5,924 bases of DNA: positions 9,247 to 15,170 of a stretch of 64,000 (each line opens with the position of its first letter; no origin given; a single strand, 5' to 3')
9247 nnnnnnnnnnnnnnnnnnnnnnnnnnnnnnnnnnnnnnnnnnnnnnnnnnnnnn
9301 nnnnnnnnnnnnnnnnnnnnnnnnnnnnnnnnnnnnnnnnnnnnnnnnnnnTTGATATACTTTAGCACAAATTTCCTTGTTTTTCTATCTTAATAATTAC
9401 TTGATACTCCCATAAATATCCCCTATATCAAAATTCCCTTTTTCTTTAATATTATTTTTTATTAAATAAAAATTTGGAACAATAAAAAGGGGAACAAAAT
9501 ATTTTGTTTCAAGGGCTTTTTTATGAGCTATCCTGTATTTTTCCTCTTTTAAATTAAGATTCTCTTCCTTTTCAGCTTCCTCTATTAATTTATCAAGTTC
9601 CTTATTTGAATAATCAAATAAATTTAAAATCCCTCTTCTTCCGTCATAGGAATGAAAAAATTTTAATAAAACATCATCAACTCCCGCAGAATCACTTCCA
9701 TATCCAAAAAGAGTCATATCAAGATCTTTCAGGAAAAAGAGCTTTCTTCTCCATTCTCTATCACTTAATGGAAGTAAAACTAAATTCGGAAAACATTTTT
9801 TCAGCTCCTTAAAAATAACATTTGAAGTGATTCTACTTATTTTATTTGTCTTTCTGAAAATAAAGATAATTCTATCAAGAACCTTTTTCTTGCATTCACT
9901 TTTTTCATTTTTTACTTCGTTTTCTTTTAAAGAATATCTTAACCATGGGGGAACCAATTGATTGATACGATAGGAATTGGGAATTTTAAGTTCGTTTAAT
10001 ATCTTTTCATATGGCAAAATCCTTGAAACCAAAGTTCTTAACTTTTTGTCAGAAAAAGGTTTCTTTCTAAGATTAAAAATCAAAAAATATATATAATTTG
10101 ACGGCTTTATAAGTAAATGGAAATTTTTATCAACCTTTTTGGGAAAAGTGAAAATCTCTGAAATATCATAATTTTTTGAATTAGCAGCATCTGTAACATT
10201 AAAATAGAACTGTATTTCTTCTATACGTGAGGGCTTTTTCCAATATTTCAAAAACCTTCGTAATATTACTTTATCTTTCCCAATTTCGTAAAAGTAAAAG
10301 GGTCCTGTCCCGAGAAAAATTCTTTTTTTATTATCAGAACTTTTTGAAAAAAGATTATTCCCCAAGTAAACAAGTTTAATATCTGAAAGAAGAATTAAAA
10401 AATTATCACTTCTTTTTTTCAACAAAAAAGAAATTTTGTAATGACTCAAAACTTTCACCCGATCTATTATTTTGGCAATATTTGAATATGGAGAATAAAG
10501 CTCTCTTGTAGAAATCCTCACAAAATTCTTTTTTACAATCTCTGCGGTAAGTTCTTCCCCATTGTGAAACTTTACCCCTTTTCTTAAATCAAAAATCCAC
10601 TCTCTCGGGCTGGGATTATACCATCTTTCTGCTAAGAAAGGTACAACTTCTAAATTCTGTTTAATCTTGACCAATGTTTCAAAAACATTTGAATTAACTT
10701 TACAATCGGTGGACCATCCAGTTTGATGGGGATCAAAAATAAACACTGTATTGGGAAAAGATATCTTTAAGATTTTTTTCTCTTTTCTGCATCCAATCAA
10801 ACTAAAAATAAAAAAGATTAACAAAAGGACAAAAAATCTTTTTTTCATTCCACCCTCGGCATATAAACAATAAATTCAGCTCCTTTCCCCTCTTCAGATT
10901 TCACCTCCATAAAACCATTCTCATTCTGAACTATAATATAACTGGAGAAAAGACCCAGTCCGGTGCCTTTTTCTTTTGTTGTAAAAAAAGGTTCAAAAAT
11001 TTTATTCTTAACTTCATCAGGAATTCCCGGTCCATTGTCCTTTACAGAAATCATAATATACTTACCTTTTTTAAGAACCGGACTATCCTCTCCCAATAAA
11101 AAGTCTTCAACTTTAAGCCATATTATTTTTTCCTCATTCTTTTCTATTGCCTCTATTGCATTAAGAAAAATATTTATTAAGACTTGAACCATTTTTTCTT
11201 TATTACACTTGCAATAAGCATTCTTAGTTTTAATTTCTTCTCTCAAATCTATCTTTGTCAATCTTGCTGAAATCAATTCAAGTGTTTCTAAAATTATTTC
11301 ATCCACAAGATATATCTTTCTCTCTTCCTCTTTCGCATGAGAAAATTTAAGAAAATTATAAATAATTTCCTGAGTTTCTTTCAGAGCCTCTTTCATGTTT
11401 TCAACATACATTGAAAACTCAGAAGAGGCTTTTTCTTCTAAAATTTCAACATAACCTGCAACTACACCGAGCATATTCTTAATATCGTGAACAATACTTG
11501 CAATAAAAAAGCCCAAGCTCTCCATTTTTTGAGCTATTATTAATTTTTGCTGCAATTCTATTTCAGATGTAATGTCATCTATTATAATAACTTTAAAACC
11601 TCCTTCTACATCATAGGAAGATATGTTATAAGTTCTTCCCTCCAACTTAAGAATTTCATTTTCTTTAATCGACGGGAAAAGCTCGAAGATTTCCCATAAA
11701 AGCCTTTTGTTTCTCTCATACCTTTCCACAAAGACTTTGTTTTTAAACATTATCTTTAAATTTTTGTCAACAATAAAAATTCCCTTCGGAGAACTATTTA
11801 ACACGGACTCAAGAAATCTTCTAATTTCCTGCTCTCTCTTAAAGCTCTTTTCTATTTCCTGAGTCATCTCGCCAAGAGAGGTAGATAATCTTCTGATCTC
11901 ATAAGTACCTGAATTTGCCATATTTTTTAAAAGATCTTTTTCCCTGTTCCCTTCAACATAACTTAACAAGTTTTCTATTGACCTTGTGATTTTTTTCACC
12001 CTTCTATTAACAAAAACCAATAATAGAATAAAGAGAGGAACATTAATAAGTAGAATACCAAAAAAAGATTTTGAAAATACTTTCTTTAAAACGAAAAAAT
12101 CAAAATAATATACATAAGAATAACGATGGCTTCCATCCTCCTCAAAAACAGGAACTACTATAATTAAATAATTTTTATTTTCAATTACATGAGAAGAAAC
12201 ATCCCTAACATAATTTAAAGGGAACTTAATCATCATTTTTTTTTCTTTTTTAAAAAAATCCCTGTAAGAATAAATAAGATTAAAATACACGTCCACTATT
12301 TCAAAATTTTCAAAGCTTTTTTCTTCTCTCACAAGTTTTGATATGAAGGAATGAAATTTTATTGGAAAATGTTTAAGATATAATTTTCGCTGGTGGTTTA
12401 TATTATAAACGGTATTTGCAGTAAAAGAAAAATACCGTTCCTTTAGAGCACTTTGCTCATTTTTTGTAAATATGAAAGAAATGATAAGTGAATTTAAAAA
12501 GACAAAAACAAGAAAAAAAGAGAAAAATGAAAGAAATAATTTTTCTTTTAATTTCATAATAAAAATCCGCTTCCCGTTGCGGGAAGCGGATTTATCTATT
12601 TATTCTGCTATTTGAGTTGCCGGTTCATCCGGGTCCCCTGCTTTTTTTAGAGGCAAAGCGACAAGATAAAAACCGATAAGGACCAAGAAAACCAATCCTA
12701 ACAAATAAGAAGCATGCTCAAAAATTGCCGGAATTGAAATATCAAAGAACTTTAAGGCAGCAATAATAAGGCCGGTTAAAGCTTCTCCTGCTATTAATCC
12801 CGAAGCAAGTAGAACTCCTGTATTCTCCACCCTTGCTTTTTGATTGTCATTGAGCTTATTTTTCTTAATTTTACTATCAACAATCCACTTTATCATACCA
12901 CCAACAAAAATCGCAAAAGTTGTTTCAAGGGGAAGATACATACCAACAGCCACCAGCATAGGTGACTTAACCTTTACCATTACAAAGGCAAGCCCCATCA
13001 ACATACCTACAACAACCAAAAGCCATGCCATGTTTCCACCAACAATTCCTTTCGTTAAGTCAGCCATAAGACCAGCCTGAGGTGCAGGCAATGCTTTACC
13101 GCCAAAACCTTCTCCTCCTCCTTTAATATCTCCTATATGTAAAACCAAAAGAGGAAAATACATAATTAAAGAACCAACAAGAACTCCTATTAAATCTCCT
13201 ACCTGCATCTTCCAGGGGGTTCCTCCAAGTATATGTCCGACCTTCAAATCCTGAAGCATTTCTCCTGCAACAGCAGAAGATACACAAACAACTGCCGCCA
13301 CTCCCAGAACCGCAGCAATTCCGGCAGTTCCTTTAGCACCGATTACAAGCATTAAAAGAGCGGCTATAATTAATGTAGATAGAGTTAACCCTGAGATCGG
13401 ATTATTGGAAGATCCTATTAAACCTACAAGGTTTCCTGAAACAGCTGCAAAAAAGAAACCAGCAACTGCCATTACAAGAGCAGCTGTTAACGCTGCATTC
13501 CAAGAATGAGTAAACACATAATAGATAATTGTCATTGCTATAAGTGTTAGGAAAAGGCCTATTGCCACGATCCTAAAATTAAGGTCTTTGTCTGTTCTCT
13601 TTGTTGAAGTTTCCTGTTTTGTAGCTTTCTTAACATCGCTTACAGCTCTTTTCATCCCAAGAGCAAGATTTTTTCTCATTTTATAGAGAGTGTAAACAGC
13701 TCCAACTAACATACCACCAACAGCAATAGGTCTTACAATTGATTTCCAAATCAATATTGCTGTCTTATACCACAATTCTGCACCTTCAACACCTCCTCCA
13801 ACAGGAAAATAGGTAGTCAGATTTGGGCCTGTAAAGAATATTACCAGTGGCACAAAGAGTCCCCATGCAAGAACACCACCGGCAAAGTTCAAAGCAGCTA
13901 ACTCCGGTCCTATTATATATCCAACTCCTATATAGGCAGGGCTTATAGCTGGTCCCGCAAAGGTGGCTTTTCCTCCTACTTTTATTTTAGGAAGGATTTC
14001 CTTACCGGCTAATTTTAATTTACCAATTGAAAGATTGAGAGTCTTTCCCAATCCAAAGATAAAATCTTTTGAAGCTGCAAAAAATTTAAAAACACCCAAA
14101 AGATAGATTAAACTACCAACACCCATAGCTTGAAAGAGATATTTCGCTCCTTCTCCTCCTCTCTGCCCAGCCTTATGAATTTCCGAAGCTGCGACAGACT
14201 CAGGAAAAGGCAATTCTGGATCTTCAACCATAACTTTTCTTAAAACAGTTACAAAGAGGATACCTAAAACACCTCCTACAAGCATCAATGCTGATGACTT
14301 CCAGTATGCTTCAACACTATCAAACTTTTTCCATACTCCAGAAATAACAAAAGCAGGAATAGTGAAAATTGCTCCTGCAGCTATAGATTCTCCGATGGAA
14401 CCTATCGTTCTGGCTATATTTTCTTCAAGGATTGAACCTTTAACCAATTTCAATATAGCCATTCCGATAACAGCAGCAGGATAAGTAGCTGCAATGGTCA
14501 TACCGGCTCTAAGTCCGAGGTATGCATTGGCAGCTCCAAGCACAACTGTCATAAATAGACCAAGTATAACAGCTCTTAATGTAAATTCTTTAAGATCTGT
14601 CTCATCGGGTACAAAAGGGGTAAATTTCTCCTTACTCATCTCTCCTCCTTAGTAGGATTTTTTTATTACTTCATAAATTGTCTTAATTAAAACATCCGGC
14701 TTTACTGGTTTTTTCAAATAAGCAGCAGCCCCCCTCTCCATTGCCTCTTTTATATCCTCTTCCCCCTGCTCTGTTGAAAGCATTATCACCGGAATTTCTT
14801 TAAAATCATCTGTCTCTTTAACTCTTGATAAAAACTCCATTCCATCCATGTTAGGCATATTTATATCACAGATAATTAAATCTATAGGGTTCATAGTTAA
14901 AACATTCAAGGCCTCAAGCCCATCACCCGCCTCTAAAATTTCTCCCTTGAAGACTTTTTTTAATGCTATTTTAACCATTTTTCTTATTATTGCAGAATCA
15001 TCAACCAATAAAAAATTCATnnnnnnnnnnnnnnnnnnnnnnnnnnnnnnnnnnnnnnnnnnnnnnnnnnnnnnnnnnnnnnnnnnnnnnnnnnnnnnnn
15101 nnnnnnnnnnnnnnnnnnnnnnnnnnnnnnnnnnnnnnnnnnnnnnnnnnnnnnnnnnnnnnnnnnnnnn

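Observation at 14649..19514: CheA/CheW/MCP-less 'minimal Che' operon headed by acetate kinase: ackA-HEAT-cheR-cheY-OPT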

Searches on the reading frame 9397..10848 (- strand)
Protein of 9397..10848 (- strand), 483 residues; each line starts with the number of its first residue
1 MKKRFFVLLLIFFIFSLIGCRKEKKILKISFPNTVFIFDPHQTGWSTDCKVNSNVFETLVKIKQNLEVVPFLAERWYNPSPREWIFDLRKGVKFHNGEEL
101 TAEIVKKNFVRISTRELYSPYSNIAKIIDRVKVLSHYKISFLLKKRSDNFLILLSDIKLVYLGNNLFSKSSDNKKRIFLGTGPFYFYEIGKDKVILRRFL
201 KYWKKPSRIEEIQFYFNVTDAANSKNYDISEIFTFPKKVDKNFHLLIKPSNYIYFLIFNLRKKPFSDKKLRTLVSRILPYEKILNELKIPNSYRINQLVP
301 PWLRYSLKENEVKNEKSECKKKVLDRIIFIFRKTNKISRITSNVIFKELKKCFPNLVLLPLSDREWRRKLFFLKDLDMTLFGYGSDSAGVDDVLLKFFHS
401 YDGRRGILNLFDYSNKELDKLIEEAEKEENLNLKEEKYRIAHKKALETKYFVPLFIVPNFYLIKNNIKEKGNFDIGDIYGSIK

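Call 3: search_protein_families(library=pfam, proteins=[window:9397-10848:-], max_evalue=0.001)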
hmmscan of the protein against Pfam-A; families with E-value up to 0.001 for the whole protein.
window:9397-10848:- (483 aa): 1 family
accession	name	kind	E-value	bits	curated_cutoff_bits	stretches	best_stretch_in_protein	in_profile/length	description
PF00496.27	SBP_bac_5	-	6.7e-41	141.1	32.4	1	67-401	1-364/368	Bacterial extracellular solute-binding proteins, family 5 Middle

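Call 30: search_protein_families(library=ncbifam, proteins=[window:9397-10848:-], max_evalue=0.00001)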
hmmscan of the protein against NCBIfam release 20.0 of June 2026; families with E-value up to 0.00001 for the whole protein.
window:9397-10848:- (483 aa): 11 families
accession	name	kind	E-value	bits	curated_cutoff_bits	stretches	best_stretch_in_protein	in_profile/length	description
NF045468.1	Opp5A_nikA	equivalog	3.1e-27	95.2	600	1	22-319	15-309/488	nickel ABC transporter substrate-binding protein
TIGR02294.1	nickel_nikA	equivalog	1.2e-24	86.7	393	1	22-224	3-207/501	nickel ABC transporter substrate-binding protein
NF010149.0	PRK13626.1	equivalog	3.4e-17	62.3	476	1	21-289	116-371/552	HTH-type transcriptional regulator SgrR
NF047575.1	opine_bind_CntA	exception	2.1e-16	59.6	800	1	39-213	51-226/535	staphylopine-dependent metal ABC transporter substrate-binding lipoprotein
NF011942.0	PRK15413.1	equivalog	9.5e-16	57.5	594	1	36-279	39-294/512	glutathione ABC transporter substrate-binding protein GsiB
NF011684.0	PRK15104.1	equivalog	5.9e-13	48.4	947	1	35-124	49-138/543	oligopeptide ABC transporter substrate-binding protein OppA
TIGR04028.1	SBP_KPN_01854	hypoth_equivalog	5.6e-12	45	468.5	1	63-185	39-169/509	TIGR04028 family ABC transporter substrate-binding protein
NF045467.1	Opp4A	equivalog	6.5e-12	44.5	650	1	37-214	48-244/556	oligopeptide ABC transporter substrate-binding protein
NF043070.1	DppA_dipep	equivalog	3.2e-10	39.2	1005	1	51-304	56-343/535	dipeptide ABC transporter periplasmic-binding protein DppA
NF011689.0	PRK15109.1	equivalog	3.1e-07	29.4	560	0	123-448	152-501/547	ABC transporter substrate-binding protein SapA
NF007287.0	PRK09755.1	equivalog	9.3e-06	24.7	1098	0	38-122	46-131/535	ABC transporter substrate-binding protein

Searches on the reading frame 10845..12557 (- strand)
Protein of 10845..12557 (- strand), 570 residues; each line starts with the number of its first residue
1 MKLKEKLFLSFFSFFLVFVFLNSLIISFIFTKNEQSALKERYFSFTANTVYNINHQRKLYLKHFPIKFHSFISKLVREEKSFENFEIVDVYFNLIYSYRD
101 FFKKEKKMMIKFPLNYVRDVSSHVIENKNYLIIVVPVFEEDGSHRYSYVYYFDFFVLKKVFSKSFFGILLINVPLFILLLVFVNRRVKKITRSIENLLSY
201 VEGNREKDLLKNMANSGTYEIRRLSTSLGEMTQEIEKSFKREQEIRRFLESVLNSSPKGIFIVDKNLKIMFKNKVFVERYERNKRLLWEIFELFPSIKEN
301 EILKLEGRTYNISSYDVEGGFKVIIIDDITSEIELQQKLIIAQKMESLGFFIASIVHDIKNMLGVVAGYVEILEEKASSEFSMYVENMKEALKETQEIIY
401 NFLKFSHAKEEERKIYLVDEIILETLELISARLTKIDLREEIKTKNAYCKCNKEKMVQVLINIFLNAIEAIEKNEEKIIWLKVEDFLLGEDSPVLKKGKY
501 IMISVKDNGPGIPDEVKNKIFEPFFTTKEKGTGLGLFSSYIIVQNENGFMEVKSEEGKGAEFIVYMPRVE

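Call 3: search_protein_families(library=pfam, proteins=[window:10845-12557:-], max_evalue=0.001)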
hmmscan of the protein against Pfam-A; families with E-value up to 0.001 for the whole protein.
window:10845-12557:- (570 aa): 2 families
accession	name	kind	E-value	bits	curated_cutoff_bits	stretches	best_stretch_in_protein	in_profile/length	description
PF02518.31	HATPase_c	-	3.9e-19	69.6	26.4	1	453-568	3-109/111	Histidine kinase-, DNA gyrase B-, and HSP90-like ATPase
PF00512.31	HisKA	-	9.9e-10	38.8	26.9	1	348-409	2-64/66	His Kinase A (phospho-acceptor) domain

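Call 30: search_protein_families(library=ncbifam, proteins=[window:10845-12557:-], max_evalue=0.00001)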
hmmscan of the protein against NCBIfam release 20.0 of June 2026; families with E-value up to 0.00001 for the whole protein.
window:10845-12557:- (570 aa): 58 families (the best 25 are shown)
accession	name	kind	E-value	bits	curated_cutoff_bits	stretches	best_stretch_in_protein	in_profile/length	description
NF008468.0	PRK11360.1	equivalog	1.8e-54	185.2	646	1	323-568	371-608/616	two-component system sensor histidine kinase AtoS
NF010411.0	PRK13837.1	equivalog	6.4e-47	160.1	647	1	334-568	436-675/828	two-component system VirA-like sensor kinase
NF010076.0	PRK13557.1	subfamily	2.2e-36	125.4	631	1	329-568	144-394/540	histidine kinase famiy protein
NF046020.1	HisKinCckABruc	equivalog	3.7e-34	117.7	1000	1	324-568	456-707/868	cell cycle histidine kinase CckA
NF046026.1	HisKinCckACaul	equivalog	4.9e-34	117.5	1000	1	313-568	268-532/678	cell cycle histidine kinase CckA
NF053867.1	SprKinKinDBac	equivalog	2.4e-33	115.3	775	1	342-568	280-497/500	sporulation kinase KinD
NF007688.0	PRK10364.1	equivalog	1.2e-31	110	479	1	331-568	223-451/460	two-component system sensor histidine kinase ZraS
NF052574.1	HisKinEspCMyxo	equivalog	3.8e-29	101.4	1200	1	321-568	390-637/785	serine histidine kinase EspC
NF046044.1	PnpS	equivalog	3.5e-27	95.4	400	1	194-567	2-390/390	two-component system histidine kinase PnpS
NF047466.1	hybrid_RR_LvrB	exception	5.8e-27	94.8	500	1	333-568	137-376/377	hybrid histidine kinase/response regulator LvrB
NF033092.0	HK_WalK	equivalog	3.2e-26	92.1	725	1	15-567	13-593/594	cell wall metabolism sensor histidine kinase WalK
TIGR02916.1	PEP_his_kin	equivalog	4.5e-25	88.3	300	1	332-567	459-679/679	XrtA/PEP-CTERM system histidine kinase PrsK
TIGR02966.1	phoR_proteo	equivalog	6.4e-22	78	334.2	1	249-564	8-331/333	phosphate regulon sensor histidine kinase PhoR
NF041777.1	sens_FixL_Rhizob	equivalog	1.6e-21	76.5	850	1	334-567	248-480/485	sensor protein FixL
NF047497.1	HK_LIC_12097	equivalog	7.1e-21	74.3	500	1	299-567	104-365/367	LIC_12097 family sensor histidine kinase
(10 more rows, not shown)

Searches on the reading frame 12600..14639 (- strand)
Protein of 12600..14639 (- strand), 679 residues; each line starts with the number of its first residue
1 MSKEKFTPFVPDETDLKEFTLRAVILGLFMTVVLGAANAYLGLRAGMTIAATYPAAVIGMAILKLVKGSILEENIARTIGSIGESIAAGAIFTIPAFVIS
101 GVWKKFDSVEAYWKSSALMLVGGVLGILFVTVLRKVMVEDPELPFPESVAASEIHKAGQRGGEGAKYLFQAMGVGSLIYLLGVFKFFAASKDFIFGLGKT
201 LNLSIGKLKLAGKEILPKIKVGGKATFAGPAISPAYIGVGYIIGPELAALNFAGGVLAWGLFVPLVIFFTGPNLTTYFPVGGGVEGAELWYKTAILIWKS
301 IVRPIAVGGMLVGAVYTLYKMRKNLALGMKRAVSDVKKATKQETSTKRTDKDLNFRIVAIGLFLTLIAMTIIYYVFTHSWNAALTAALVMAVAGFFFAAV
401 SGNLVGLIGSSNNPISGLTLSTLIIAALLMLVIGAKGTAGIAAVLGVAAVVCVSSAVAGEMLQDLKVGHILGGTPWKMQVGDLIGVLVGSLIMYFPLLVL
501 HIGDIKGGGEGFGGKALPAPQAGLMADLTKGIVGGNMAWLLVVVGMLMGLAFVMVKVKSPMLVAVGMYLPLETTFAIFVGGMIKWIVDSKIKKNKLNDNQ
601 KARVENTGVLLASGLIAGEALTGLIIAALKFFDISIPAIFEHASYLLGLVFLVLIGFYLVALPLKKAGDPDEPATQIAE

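Call 3: search_protein_families(library=pfam, proteins=[window:12600-14639:-], max_evalue=0.001)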
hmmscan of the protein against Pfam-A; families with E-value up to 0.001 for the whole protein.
window:12600-14639:- (679 aa): 1 family
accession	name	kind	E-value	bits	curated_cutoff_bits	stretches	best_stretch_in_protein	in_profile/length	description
PF03169.20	OPT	-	8.5e-93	312.5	25.8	1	18-629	1-622/623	OPT oligopeptide transporter protein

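Call 30: search_protein_families(library=ncbifam, proteins=[window:12600-14639:-], max_evalue=0.00001)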
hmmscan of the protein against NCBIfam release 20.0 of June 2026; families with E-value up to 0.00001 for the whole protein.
window:12600-14639:- (679 aa): 2 families
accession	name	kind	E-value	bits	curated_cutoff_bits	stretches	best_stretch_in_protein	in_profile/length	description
TIGR00733.1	TIGR00733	equivalog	2.5e-118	396.1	182.5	2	208-629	164-587/589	OPT family oligopeptide transporter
TIGR00728.1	OPT_sfam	superfamily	4.4e-70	237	128.35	1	12-631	10-654/659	OPT family oligopeptide transporter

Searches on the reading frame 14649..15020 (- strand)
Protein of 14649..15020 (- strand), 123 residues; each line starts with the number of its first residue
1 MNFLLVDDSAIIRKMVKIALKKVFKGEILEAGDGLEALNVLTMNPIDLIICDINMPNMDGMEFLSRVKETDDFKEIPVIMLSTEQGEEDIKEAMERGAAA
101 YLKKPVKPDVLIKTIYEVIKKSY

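Call 3: search_protein_families(library=pfam, proteins=[window:14649-15020:-], max_evalue=0.001)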
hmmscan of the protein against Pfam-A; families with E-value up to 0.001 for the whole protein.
window:14649-15020:- (123 aa): 1 family
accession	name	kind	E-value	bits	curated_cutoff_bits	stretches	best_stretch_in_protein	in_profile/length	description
PF00072.30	Response_reg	-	4.9e-28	97.9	30.2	1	4-115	2-110/111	Response regulator receiver domain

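Call 30: search_protein_families(library=ncbifam, proteins=[window:14649-15020:-], max_evalue=0.00001)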
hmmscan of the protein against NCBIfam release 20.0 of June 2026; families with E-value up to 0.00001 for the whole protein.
window:14649-15020:- (123 aa): 92 families (the best 25 are shown)
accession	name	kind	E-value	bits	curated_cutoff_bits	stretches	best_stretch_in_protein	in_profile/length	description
NF007901.0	PRK10610.1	equivalog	3.9e-23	82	189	1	1-116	6-121/129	chemotaxis response regulator CheY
NF041733.1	resp_reg_CseB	equivalog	6e-21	74.9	350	1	2-121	2-117/228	two-component system response regulator CseB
NF007969.0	PRK10693.1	equivalog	6.9e-20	71.3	329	1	3-108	10-112/337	two-component system response regulator RssB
NF045505.1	RR_RssB_Pseudo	equivalog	3.9e-19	69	700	1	3-108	8-110/394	two-component system response regulator RssB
NF008099.0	PRK10841.1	equivalog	4.9e-19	67.6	920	1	1-118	825-939/949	two-component system sensor histidine kinase RcsC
NF001965.0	PRK00742.1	subfamily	5.7e-19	68.5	293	1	3-107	6-110/357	chemotaxis-specific protein-glutamate methyltransferase CheB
TIGR02154.1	PhoB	equivalog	6.7e-19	68.1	296.2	1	3-121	5-122/226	phosphate regulon transcriptional regulator PhoB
NF007135.0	PRK09581.1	equivalog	1.6e-18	66.8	474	1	3-114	5-115/457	PleD family two-component system response regulator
NF007935.0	PRK10651.1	equivalog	2.5e-18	66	250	1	3-118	9-123/216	two-component system response regulator NarL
NF045944.1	ResRegRpaBCyano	equivalog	7.1e-18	64.8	330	1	4-121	1-114/229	response regulator transcription factor RpaB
NF041367.1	CheY_Halo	equivalog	1.4e-17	64.1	200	1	4-118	2-113/114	chemotaxis protein CheY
NF041866.1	EpsW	equivalog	4e-17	62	200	1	3-122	8-128/131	exopolysaccharide biosynthesis response regulator EpsW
NF053512.1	nitric_RR_NosR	exception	7.7e-17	61.4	400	1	4-120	2-116/422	response regulator c-di-GMP phosphodiesterase, NosR family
NF040689.1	MtrAB_MtrA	equivalog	9.7e-17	61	300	1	4-116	2-110/219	MtrAB system response regulator MtrA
NF033120.0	vanR_FM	exception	1.4e-16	60.9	460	1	3-115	6-114/231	vancomycin resistance response regulator transcription factor, VanR-F/VanR-M family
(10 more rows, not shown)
